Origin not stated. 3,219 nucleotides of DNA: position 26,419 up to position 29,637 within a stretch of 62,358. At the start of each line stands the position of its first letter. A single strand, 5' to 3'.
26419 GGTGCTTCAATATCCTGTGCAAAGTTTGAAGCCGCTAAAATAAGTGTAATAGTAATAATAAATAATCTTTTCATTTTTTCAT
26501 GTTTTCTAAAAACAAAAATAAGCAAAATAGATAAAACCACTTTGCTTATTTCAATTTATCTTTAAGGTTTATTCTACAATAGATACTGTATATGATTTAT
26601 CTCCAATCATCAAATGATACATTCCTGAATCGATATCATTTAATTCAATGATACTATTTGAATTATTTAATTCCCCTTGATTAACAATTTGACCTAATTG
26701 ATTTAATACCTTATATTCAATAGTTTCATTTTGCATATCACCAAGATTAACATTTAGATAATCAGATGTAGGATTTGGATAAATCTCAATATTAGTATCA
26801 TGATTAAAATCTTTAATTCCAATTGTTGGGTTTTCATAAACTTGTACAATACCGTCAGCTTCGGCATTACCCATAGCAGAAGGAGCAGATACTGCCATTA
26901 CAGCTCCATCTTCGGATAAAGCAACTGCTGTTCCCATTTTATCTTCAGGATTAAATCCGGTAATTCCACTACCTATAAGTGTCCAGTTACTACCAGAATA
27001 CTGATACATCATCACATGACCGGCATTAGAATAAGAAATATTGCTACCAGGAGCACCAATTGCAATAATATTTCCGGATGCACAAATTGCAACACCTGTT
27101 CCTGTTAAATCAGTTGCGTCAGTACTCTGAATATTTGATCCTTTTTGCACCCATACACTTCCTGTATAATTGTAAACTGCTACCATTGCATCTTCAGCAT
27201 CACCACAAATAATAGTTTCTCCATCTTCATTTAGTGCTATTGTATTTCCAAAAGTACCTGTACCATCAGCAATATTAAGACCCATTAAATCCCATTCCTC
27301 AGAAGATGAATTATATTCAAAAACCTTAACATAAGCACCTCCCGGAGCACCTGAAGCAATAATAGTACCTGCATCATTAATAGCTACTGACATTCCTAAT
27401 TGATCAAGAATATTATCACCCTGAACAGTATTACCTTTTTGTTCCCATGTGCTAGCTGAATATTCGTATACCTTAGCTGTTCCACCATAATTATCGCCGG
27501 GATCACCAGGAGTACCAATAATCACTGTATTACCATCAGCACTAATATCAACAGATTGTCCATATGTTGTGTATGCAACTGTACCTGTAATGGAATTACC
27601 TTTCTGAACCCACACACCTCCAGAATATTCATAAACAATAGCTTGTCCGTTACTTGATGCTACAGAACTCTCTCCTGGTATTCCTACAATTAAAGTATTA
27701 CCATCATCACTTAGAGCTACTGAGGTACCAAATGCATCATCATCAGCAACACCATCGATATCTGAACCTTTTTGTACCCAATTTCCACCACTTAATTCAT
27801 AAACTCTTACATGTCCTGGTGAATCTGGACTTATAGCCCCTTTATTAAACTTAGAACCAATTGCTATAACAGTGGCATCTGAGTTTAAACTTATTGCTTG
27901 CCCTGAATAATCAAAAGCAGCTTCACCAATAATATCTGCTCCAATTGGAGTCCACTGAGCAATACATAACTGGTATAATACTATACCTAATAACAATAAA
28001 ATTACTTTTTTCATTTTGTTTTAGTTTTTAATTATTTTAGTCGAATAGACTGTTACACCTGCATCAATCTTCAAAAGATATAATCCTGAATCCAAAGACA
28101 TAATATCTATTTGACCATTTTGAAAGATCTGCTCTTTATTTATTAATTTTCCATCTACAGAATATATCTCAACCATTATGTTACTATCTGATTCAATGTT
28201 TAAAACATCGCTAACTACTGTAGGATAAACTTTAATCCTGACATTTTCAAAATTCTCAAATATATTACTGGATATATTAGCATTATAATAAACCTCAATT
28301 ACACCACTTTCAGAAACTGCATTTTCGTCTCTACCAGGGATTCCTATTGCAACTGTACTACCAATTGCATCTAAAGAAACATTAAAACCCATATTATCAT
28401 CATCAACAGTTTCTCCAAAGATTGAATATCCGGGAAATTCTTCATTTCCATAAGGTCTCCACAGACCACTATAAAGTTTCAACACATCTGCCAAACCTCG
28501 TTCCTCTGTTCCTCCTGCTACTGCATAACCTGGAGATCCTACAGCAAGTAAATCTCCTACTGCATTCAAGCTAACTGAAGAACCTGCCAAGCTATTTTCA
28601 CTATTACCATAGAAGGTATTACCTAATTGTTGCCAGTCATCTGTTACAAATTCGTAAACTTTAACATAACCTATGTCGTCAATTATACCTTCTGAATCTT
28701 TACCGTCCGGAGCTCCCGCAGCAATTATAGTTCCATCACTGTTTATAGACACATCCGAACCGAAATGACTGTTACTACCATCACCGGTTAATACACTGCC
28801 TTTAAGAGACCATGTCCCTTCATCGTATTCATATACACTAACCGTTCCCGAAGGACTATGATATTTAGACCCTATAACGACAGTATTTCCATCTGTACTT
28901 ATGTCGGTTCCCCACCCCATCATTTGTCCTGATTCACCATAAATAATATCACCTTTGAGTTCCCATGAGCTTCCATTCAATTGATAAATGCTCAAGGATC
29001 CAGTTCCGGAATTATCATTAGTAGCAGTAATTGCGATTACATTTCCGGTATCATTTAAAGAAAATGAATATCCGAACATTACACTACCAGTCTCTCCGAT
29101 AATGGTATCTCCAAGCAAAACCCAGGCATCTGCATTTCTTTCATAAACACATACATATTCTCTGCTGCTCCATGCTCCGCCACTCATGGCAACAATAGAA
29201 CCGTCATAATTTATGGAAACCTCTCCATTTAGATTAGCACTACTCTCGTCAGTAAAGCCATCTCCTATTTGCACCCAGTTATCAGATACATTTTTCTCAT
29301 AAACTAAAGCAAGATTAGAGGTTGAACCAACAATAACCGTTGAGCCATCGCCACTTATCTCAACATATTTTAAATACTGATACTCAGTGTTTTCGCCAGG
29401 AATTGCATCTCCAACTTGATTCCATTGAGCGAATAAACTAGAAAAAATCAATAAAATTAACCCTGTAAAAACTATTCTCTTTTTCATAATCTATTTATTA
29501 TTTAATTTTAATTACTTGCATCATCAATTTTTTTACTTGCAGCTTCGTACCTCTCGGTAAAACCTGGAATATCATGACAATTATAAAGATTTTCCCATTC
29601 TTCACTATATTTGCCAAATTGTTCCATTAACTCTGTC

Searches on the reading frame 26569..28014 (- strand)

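Call 74: search_protein_families(library=pfam, proteins=[window:26569-28014:-], max_evalue=0.0001)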
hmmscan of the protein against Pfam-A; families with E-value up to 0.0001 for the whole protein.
window:26569-28014:- (481 aa): 2 families
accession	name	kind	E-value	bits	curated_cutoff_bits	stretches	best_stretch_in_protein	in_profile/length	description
PF18962.6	Por_Secre_tail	-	3.1e-11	43.9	27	1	411-476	1-68/75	Secretion system C-terminal sorting domain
PF14312.12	FG-GAP_2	-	6.8e-10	39.4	23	0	89-128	12-49/49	FG-GAP repeat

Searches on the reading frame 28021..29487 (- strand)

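Call 74: search_protein_families(library=pfam, proteins=[window:28021-29487:-], max_evalue=0.0001)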
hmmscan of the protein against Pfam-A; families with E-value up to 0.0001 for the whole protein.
window:28021-29487:- (488 aa): 1 family
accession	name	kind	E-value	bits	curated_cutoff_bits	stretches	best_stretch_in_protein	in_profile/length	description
PF18962.6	Por_Secre_tail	-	1.1e-09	38.8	27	1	420-486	1-74/75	Secretion system C-terminal sorting domain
